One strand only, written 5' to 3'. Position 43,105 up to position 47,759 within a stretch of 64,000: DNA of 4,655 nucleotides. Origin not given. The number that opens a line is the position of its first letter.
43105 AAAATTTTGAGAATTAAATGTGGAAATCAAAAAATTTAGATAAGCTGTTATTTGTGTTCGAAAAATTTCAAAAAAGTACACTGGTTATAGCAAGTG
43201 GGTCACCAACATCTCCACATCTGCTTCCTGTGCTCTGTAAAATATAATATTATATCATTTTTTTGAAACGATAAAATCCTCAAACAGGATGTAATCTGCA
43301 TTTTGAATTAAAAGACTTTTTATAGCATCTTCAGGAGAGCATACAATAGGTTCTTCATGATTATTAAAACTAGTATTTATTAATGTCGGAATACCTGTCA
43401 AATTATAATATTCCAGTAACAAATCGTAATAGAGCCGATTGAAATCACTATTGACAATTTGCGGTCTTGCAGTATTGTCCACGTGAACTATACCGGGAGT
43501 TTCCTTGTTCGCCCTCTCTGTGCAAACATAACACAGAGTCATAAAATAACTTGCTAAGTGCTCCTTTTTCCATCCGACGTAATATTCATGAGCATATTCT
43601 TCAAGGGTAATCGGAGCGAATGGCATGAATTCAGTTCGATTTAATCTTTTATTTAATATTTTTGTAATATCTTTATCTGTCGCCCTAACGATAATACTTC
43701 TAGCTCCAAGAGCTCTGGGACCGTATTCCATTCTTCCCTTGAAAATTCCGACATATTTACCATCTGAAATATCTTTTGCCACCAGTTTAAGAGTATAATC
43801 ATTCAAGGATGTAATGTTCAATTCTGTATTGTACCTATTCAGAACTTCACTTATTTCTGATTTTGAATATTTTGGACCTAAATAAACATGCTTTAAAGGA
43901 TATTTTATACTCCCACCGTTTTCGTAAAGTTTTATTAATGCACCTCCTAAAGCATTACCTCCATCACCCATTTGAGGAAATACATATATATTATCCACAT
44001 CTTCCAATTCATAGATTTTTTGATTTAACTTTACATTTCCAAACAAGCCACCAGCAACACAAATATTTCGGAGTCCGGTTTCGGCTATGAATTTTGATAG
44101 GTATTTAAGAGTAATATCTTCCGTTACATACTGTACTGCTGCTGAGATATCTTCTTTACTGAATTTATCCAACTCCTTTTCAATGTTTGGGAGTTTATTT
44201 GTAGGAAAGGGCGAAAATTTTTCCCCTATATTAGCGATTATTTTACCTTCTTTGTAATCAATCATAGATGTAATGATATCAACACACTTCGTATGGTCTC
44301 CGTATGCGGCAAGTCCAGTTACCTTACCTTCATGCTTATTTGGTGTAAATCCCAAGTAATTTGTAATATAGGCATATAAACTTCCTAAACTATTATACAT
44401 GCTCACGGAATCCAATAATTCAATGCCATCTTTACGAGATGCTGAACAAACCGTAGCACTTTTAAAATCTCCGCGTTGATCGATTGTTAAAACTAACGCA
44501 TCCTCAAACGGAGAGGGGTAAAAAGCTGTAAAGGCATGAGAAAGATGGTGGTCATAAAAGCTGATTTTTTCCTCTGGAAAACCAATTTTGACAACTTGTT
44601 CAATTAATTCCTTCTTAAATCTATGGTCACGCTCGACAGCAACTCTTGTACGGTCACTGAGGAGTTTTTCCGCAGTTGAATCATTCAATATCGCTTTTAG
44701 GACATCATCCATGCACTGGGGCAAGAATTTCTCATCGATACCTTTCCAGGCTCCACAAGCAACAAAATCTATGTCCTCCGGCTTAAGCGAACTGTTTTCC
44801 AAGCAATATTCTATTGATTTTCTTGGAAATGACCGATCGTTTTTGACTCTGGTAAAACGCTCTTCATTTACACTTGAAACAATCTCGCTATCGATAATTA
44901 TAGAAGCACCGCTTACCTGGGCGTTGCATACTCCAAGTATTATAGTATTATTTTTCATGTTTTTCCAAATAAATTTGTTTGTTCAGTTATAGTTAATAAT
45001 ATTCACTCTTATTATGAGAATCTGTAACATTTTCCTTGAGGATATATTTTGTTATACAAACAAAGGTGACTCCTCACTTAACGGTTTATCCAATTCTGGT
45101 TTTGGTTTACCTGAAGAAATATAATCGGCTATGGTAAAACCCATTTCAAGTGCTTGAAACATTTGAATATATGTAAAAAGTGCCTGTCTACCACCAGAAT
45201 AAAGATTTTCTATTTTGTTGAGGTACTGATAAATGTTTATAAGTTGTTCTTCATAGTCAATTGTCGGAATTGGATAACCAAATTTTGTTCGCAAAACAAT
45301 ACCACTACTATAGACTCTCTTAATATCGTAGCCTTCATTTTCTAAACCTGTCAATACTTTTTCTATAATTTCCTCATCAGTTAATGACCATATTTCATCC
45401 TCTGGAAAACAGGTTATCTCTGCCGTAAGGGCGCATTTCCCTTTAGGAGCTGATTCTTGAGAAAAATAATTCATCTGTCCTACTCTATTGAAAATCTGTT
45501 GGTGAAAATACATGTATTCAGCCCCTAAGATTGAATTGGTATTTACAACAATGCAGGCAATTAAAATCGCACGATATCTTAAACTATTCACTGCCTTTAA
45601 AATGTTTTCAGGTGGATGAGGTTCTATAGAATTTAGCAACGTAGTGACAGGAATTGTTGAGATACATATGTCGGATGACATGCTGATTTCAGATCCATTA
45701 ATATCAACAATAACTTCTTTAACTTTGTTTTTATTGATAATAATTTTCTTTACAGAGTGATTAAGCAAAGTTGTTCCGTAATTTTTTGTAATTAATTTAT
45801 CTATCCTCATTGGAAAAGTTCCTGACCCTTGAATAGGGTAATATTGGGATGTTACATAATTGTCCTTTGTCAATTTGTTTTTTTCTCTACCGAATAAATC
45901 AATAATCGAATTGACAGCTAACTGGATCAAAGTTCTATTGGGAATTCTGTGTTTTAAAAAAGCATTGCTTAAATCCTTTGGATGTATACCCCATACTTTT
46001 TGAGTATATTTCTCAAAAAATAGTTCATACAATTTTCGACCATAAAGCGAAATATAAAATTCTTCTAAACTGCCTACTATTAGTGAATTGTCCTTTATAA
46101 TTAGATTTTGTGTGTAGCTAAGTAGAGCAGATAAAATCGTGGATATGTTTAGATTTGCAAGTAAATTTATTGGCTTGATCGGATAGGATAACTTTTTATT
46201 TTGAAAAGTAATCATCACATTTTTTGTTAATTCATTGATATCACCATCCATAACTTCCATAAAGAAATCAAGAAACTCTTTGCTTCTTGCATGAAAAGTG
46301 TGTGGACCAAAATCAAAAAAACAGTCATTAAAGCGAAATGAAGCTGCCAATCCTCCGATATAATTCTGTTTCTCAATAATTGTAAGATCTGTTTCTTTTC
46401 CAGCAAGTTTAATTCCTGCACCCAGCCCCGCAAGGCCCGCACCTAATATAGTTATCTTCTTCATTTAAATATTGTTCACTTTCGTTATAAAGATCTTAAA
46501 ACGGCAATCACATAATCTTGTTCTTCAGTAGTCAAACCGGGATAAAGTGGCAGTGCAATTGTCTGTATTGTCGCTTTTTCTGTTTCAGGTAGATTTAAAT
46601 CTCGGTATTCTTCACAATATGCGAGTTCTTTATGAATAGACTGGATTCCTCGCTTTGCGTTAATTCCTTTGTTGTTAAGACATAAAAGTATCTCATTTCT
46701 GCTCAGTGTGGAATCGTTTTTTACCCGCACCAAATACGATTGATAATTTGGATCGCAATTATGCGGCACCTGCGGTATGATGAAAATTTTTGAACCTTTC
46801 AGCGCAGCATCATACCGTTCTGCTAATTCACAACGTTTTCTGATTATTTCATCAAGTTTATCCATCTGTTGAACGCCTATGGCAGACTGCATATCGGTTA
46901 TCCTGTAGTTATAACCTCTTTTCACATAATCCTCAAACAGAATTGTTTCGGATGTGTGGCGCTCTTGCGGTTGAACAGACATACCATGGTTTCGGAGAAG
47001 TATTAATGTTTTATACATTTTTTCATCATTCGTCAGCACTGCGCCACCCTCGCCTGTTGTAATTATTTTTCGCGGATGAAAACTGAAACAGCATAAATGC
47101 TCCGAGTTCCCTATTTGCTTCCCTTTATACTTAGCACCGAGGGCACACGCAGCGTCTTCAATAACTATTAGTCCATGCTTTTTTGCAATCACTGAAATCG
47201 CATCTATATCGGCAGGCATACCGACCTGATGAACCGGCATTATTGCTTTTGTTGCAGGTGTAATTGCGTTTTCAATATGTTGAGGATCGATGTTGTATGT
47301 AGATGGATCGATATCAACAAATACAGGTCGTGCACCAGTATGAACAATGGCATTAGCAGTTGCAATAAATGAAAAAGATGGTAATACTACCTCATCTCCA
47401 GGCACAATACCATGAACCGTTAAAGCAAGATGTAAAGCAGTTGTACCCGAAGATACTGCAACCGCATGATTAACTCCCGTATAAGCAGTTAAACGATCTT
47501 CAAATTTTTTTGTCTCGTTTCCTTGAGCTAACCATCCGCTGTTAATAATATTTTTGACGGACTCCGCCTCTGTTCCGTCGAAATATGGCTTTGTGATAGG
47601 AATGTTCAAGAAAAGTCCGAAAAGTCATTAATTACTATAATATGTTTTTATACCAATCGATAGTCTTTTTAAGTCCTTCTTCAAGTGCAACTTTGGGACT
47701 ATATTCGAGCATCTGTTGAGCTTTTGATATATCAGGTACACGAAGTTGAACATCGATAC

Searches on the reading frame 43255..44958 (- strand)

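Call 55: search_protein_families(library=pfam, proteins=[window:43255-44958:-], max_evalue=0.00001)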
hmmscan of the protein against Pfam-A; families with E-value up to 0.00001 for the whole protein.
window:43255-44958:- (567 aa): 2 families
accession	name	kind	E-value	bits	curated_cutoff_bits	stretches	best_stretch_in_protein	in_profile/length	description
PF16861.10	Carbam_trans_C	-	1.1e-54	185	27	1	394-566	1-170/170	Carbamoyltransferase C-terminus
PF02543.21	Carbam_trans_N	-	1.9e-50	172.7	24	1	7-341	2-346/346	Carbamoyltransferase N-terminus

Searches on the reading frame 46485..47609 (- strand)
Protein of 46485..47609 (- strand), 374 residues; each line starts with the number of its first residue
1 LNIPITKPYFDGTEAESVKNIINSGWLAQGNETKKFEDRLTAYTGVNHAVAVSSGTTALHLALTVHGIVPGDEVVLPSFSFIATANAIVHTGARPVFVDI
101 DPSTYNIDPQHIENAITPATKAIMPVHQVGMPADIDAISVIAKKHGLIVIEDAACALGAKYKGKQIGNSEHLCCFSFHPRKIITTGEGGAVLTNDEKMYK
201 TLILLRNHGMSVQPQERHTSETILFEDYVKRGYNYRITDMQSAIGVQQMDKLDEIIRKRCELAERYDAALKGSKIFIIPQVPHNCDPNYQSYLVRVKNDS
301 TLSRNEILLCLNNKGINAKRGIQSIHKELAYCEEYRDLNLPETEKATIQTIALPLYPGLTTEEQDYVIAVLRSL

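Call 55: search_protein_families(library=pfam, proteins=[window:46485-47609:-], max_evalue=0.00001)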
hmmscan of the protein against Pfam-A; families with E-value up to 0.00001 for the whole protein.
window:46485-47609:- (374 aa): 4 families
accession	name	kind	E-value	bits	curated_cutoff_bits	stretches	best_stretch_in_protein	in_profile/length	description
PF01041.23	DegT_DnrJ_EryC1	-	1.7e-122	409.6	19.8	1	11-371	4-359/360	DegT/DnrJ/EryC1/StrS aminotransferase family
PF01053.26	Cys_Met_Meta_PP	-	5.9e-09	35.4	27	1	33-158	54-179/381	Cys/Met metabolism PLP-dependent enzyme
PF01212.27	Beta_elim_lyase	-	3.8e-08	33.4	27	1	29-159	30-175/288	Beta-eliminating lyase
PF00155.27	Aminotran_1_2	-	1e-07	32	19.7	1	33-150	44-183/361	Aminotransferase class I and II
